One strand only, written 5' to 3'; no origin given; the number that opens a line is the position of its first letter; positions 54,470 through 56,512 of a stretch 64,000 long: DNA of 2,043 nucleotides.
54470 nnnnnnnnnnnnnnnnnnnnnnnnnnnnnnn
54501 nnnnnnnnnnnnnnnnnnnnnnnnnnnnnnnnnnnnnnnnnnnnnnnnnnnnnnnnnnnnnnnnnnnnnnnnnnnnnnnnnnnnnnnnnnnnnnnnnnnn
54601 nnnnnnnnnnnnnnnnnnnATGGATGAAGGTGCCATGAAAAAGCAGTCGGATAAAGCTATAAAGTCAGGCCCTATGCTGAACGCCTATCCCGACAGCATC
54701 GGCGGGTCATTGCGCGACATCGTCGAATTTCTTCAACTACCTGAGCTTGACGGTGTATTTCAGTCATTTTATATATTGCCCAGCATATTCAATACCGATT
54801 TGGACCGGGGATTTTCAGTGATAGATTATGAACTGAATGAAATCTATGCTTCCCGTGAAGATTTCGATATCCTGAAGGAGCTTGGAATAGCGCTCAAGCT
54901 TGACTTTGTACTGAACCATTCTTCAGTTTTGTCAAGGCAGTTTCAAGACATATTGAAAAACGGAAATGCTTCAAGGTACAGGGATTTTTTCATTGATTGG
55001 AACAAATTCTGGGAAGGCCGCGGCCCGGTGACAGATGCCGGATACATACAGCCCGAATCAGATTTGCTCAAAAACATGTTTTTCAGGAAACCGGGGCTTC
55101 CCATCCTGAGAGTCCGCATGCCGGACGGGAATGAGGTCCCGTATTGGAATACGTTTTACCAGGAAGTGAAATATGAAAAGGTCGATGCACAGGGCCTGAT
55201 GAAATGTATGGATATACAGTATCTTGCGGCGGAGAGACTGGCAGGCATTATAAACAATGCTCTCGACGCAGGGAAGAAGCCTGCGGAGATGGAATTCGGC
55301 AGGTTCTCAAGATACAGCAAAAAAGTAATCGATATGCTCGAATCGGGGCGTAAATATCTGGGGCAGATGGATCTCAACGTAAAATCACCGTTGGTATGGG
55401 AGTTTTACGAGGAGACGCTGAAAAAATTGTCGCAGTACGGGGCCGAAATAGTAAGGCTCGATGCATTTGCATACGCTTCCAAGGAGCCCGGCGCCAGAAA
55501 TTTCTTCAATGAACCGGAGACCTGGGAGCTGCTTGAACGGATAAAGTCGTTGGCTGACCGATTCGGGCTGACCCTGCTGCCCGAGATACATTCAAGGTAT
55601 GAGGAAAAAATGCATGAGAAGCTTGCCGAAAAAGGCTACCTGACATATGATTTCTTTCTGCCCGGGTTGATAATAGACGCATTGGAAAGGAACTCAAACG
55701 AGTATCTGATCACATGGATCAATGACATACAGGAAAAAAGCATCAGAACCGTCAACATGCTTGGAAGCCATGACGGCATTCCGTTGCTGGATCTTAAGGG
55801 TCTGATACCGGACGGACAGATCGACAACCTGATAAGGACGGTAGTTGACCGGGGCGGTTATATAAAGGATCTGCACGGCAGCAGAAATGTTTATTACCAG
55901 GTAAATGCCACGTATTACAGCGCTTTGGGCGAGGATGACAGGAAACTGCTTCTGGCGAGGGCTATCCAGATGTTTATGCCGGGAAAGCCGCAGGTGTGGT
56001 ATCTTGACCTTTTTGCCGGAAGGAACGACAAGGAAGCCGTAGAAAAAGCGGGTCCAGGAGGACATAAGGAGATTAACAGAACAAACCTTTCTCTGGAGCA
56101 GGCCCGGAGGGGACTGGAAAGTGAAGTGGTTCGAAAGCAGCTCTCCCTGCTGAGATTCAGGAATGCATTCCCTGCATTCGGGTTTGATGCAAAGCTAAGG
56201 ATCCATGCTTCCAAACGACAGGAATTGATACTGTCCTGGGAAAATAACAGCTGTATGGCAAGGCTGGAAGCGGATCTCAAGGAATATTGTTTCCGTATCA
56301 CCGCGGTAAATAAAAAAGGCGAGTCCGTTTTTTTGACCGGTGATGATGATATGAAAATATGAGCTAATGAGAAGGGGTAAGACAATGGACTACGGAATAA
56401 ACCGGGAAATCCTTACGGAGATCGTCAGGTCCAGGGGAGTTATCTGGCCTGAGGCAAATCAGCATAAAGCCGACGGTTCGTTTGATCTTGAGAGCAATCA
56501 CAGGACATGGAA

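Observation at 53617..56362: Unassigned P-loop (uridine-kinase/PRK-like) kinase translationally coupled to a long GH13_18 phosphorylase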

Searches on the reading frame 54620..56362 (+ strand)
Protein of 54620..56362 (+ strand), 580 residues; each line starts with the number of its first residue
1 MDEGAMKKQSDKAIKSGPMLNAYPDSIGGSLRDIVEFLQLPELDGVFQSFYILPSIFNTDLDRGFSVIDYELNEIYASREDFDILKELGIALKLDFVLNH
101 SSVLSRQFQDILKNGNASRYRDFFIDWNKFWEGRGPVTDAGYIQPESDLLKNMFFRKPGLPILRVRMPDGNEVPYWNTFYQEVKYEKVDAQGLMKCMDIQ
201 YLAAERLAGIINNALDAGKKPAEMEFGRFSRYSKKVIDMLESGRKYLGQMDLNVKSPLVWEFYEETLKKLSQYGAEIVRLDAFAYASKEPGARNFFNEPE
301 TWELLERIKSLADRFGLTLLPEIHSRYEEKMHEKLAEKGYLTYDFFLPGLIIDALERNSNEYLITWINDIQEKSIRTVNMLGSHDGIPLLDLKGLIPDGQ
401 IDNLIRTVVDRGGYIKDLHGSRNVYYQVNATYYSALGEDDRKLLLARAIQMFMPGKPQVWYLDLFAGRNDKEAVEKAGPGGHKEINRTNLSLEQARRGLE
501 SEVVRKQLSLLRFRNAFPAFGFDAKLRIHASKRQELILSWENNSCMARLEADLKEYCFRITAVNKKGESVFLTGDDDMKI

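Call 4: search_protein_families(library=pfam, proteins=[window:54620-56362:+], max_evalue=0.01)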
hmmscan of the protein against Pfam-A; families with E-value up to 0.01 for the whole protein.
window:54620-56362:+ (580 aa): 1 family
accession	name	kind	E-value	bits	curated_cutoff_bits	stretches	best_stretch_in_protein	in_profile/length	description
PF00128.31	Alpha-amylase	-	3.4e-08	33.6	22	1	47-127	33-117/446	Alpha amylase, catalytic domain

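Call 5: search_protein_families(library=ncbifam, proteins=[window:54620-56362:+], max_evalue=0.01)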
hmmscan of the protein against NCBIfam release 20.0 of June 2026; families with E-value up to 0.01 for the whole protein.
window:54620-56362:+ (580 aa): 9 families
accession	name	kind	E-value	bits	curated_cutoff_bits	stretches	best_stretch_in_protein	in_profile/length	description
TIGR03852.1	sucrose_gtfA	equivalog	3.3e-98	329.3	334.4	2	249-562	157-469/470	sucrose phosphorylase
TIGR02456.1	treS_nterm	equivalog_domain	6.1e-09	34.9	678.35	1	244-464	160-374/539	maltose alpha-D-glucosyltransferase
TIGR02403.1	trehalose_treC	equivalog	2.1e-06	26.7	799.05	1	30-126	25-123/544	alpha,alpha-phosphotrehalase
NF008183.0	PRK10933.1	subfamily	3e-05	22.9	535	1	29-127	30-129/551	alpha,alpha-phosphotrehalase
TIGR02401.1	trehalose_TreY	equivalog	0.00026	19.4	498.65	1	85-129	74-122/838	malto-oligosyltrehalose synthase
NF011087.0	PRK14511.1-5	equivalog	0.0007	17.5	1556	1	67-128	62-132/996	malto-oligosyltrehalose synthase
NF011077.0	PRK14507.1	equivalog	0.0014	16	2148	1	64-130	790-865/1693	malto-oligosyltrehalose synthase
NF041090.1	Cyc-maltodext_AglB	equivalog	0.0029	16.5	540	0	28-125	61-159/470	cyclomaltodextrinase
NF041321.1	Alpha-amyl_MalA_Halo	equivalog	0.0044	15.4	875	1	49-129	298-381/666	alpha-amylase MalA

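Call 7: search_solved_structures(query=window:54620-56362:+, max_evalue=0.001, show_alignments=2)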
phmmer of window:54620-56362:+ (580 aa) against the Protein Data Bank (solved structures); distinct sequences matched with E-value up to 0.001: 53.
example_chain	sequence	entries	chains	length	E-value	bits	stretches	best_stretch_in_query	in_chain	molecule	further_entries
6s9u_A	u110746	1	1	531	1.5e-176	591.5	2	238-562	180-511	Putative sucrose phosphorylase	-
7qqj_A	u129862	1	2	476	2.5e-82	280.4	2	249-560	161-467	Sucrose phosphorylase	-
7qqi_A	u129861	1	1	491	6.1e-80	272.5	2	249-559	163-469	Aamy domain-containing protein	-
6s9v_A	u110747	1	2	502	3.5e-79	270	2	249-570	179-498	Sucrose 6(F)-phosphate phosphorylase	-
7xdq_A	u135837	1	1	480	1.9e-60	208.2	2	249-563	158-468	Glucosylglycerol phosphorylase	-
7xdr_A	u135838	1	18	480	9.1e-59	202.6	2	249-563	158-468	Glucosylglycerol phosphorylase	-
9j1u_F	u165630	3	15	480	8.1e-57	196.2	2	249-566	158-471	Sucrose phosphorylase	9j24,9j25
1r7a_A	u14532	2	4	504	3.7e-54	187.4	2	249-549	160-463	sucrose phosphorylase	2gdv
2gdu_A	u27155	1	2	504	9.6e-54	186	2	249-549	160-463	sucrose phosphorylase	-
5c8b_B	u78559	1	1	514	2e-53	185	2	249-549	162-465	Sucrose phosphorylase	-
6fme_B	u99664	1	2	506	2.4e-53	184.7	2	249-549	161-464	Sucrose phosphorylase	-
5mb2_B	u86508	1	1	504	4.1e-53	184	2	249-549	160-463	Sucrose phosphorylase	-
5m9x_B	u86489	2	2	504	2e-52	181.7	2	249-549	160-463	Sucrose phosphorylase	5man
7znp_A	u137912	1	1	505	7.8e-52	179.7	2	248-570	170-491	Sucrose phosphorylase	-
2wpg_A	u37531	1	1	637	9.9e-10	40.7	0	246-315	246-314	AMYLOSUCRASE OR ALPHA AMYLASE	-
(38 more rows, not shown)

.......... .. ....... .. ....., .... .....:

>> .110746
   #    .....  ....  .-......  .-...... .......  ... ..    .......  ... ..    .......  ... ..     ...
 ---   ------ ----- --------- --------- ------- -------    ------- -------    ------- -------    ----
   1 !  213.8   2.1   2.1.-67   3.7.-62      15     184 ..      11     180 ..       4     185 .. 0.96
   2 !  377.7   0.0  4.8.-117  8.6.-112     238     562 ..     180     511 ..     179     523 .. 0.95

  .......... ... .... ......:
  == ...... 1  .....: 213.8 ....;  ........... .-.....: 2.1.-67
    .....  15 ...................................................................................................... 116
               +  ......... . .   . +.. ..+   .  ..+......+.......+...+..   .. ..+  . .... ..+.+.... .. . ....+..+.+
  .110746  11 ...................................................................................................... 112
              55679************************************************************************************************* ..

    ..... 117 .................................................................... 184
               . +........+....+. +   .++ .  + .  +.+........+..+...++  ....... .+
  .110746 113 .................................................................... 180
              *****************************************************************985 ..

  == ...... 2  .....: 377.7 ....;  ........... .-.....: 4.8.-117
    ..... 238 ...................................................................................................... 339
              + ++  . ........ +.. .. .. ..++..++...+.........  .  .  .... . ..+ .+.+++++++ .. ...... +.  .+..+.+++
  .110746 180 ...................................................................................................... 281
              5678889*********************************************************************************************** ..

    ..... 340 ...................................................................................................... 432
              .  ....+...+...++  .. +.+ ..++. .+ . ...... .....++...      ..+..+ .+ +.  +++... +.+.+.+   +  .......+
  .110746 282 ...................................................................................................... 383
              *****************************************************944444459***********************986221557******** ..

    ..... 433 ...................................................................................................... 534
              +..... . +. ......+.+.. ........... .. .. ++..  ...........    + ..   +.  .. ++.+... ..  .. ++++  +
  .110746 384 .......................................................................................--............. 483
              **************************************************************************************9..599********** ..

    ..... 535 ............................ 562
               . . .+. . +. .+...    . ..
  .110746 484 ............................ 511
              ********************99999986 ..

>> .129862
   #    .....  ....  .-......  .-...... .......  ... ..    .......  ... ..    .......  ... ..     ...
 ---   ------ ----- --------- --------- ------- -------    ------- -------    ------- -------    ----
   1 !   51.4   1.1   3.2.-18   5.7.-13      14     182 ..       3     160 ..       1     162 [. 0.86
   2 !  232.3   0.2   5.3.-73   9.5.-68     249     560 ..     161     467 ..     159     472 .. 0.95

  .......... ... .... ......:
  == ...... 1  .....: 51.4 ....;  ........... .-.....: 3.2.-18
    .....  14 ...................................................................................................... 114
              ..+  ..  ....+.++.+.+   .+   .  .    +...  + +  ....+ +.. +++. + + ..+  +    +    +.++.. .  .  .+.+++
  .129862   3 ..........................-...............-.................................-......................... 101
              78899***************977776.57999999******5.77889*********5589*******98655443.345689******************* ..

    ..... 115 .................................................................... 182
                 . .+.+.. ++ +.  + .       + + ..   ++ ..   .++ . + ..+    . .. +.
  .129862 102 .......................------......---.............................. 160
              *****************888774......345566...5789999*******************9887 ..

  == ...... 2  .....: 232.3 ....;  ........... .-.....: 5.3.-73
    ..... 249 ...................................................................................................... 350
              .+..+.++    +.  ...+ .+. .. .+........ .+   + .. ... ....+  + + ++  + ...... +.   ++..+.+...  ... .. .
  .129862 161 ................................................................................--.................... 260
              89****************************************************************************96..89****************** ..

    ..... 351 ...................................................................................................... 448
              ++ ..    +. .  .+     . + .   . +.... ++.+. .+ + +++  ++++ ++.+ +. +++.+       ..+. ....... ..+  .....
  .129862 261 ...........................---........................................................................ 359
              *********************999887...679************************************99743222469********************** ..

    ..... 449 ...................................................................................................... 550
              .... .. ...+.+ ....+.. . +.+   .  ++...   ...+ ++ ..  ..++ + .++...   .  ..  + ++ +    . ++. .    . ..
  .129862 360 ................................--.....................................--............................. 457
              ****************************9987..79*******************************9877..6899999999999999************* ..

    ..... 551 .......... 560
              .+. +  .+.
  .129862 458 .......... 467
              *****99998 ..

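Call 78: find_related_loci(query=window:54620-56362:+, collection=metagenome_contigs, flank=6000)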
Query window:54620-56362:+ (580 aa) in metagenome_contigs; peptide patterns used: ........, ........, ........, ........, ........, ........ (x = any residue, [..] = any of these).
600 stretches matched a pattern (row limit reached: there are more); 594 encode a relative of the query (tblastn E <= 1e-3); the best 80 are kept; 80 distinct loci.
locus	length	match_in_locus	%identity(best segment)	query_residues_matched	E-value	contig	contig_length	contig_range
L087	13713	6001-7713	76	1-571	0e+0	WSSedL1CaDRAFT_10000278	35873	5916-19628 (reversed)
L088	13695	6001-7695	76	6-570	0e+0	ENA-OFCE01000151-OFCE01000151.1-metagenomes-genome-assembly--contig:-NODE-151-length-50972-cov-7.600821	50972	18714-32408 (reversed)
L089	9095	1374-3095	75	3-572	0e+0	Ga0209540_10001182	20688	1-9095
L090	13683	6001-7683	74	8-568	0e+0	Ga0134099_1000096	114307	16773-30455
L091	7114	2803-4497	75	4-568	0e+0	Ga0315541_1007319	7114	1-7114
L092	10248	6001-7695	75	4-568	0e+0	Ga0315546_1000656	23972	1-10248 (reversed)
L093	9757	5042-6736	75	4-568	0e+0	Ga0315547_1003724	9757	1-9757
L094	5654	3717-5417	73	5-571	0e+0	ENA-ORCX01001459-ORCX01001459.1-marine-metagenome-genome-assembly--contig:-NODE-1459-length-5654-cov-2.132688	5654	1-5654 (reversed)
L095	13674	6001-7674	73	14-571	0e+0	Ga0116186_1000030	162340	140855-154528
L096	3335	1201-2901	71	5-571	0e+0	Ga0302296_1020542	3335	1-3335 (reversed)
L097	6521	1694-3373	71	12-571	0e+0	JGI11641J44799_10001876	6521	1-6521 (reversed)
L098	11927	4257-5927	70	6-562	0e+0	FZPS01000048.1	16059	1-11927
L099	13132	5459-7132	70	14-571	0e+0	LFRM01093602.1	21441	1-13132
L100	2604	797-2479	68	7-567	0e+0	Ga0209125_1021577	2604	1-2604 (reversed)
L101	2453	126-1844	67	5-574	0e+0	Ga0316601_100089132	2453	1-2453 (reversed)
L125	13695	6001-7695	63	3-575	0e+0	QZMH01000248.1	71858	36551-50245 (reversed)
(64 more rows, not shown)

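Call 83: search_protein_families(library=pfam, proteins=[L125:441-1010:-, L125:1012-1884:-, L125:2022-3419:+, L125:3510-4733:-, L125:7953-9245:+, L125:9457-10254:-, L125:10932-11594:-, L125:11712-12398:+], max_evalue=0.0001)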
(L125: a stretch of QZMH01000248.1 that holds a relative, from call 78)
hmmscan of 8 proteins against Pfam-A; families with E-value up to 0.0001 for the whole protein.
L125:441-1010:- (189 aa): 5 families
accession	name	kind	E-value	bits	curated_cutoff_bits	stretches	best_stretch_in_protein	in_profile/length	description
PF01174.25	SNO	-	5.3e-51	173.6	27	1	5-187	1-187/188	SNO glutamine amidotransferase family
PF07685.20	GATase_3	-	9.7e-10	38.8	27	1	30-95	31-98/196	CobB/CobQ-like glutamine amidotransferase domain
PF00117.34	GATase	-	4.8e-09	36.6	22.8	1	31-174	36-175/190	Glutamine amidotransferase class-I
PF01965.30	DJ-1_PfpI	-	6.2e-06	26.6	26.6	1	36-87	59-109/165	DJ-1/PfpI family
PF07722.19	Peptidase_C26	-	4.1e-05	23.9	20.5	0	55-107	88-140/219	Peptidase C26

L125:1012-1884:- (290 aa): 2 families
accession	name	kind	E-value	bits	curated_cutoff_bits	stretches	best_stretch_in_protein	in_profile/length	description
PF01680.23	SOR_SNZ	-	4.5e-109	363.5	27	1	6-210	3-207/207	SOR/SNZ family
PF05690.20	ThiG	-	1.8e-08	34.5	23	1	194-259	167-230/247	Thiazole biosynthesis protein ThiG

L125:2022-3419:+ (465 aa): 2 families
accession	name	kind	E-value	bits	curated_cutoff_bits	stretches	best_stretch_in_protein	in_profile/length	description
PF00392.27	GntR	-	8e-14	51.5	27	1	15-77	2-64/64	Bacterial regulatory proteins, gntR family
PF00155.27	Aminotran_1_2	-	1.3e-13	51.3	19.7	1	109-439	6-339/361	Aminotransferase class I and II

L125:3510-4733:- (407 aa): 1 family
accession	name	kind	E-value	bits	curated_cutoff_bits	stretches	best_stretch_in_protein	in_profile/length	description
PF00375.23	SDF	-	2e-114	383.1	27.9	1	14-400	3-385/387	Sodium:dicarboxylate symporter family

L125:7953-9245:+ (430 aa): 1 family
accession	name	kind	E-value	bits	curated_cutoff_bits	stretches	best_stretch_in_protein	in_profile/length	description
PF00654.25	Voltage_CLC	-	4e-73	247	24.8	1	74-403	1-345/346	Voltage gated chloride channel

L125:9457-10254:- (265 aa): 0 families

L125:10932-11594:- (220 aa): 2 families
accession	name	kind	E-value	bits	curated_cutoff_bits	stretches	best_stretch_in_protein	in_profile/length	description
PF00027.35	cNMP_binding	-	5.9e-15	55.4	27.5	1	32-117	2-86/89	Cyclic nucleotide-binding domain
PF13545.12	HTH_Crp_2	-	1.9e-08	34.6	27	1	157-219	2-64/70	Crp-like helix-turn-helix domain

L125:11712-12398:+ (228 aa): 9 families
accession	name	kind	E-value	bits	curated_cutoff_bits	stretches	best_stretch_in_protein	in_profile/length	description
PF12838.12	Fer4_7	-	1.5e-10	41.8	27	1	35-80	1-52/52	4Fe-4S dicluster domain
PF12837.12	Fer4_6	-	4.3e-10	39.5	25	1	28-51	1-24/24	4Fe-4S binding domain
PF00037.32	Fer4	-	1.5e-09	37.7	21.1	1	29-51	1-23/24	4Fe-4S binding domain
PF14697.11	Fer4_21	-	1.4e-08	35.1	35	1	30-82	2-58/59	4Fe-4S dicluster domain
PF13237.11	Fer4_10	-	2.5e-07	31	25.5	1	29-77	2-53/53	4Fe-4S dicluster domain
PF13187.11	Fer4_9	-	6.3e-07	29.8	27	1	35-81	1-52/52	4Fe-4S dicluster domain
PF25160.1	LdpA_Fe-S-bd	-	1e-06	28.9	27.6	0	62-84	24-46/49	LdpA Fe-S cluster-binding domain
PF12797.12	Fer4_2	-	8.8e-06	25.8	24.5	1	29-47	3-21/22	4Fe-4S binding domain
PF13484.11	Fer4_16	-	9.5e-05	23.5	30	0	35-54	1-20/66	4Fe-4S double cluster binding domain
